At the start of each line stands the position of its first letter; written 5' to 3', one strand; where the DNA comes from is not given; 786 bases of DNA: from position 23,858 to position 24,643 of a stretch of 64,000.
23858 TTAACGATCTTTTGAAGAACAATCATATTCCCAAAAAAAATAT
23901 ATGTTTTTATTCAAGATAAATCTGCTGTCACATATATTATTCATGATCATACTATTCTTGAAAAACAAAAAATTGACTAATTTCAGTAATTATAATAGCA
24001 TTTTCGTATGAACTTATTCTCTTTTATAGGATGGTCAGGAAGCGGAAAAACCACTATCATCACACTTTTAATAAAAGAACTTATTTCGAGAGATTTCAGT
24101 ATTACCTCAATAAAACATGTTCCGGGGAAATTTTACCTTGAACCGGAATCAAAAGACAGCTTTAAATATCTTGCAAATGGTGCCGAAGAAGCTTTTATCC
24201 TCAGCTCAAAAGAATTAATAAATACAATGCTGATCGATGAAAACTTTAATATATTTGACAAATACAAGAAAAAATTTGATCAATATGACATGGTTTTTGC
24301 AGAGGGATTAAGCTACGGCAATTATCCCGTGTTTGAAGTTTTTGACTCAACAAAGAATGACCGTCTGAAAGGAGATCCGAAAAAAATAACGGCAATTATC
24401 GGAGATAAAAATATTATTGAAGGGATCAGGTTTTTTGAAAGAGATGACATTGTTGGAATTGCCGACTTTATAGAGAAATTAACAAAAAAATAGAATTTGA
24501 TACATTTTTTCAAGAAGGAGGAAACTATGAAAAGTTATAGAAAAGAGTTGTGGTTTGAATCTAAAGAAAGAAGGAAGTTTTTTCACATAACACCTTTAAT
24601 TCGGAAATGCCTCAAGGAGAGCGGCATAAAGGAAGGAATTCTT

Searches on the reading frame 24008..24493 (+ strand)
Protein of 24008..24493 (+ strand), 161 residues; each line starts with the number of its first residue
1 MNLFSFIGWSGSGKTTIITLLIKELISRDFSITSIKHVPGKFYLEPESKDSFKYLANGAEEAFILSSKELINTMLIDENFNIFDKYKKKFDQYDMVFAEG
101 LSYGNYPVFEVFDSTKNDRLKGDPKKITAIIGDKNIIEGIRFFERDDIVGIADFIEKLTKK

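Call 80: search_protein_families(library=pfam, proteins=[window:24008-24493:+], max_evalue=0.001)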
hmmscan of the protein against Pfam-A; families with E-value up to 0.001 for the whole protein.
window:24008-24493:+ (161 aa): 1 family
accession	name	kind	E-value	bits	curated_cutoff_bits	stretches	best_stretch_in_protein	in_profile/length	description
PF03205.20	MobB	-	3.1e-22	79.3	26.6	1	4-132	2-132/133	Molybdopterin guanine dinucleotide synthesis protein B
